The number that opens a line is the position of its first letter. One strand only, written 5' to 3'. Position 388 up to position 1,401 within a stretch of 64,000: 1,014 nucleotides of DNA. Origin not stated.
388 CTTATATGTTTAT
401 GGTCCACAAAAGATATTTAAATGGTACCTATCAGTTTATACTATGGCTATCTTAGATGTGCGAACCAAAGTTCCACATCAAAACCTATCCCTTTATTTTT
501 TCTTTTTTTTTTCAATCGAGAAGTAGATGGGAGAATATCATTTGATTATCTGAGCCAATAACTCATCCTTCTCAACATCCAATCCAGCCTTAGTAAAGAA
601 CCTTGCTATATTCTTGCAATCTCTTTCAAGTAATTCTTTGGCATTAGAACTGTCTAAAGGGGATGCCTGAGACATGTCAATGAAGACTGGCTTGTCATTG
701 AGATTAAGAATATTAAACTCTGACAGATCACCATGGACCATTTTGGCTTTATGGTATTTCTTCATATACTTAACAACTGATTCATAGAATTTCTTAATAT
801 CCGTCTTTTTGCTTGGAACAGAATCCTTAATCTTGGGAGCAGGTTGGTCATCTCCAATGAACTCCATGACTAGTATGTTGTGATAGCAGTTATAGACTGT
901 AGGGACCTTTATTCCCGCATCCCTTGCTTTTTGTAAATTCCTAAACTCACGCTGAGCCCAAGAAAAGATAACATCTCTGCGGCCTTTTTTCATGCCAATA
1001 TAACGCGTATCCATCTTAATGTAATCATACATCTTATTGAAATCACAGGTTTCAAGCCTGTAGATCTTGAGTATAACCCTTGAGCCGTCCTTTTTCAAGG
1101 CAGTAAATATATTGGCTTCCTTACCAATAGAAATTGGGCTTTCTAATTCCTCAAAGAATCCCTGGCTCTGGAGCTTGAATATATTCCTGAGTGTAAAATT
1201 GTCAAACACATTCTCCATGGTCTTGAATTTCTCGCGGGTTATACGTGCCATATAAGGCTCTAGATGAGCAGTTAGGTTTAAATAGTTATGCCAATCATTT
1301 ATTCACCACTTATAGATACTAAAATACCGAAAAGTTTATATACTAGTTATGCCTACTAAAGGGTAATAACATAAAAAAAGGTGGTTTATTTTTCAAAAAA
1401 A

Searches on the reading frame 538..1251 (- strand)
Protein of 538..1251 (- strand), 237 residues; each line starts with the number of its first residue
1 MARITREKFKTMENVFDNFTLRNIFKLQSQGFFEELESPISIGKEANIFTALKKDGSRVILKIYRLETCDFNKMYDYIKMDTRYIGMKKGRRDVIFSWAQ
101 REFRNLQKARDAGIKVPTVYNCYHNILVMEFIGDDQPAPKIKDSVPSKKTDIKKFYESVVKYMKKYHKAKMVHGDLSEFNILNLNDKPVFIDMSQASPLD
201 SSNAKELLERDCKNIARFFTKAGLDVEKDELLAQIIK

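Call 26: search_protein_families(library=pfam, proteins=[window:538-1251:-], max_evalue=0.001)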
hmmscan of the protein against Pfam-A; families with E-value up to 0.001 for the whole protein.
window:538-1251:- (237 aa): 3 families
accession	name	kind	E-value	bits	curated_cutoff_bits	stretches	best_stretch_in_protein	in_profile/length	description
PF01163.29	RIO1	-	6.7e-55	186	22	1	47-227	1-183/187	RIO domain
PF03109.22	ABC1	-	8.7e-07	28.8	22.9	1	109-216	125-226/244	ABC1 atypical kinase-like domain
PF00069.31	Pkinase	-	5e-05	23.3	31.7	1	120-186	68-134/263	Protein kinase domain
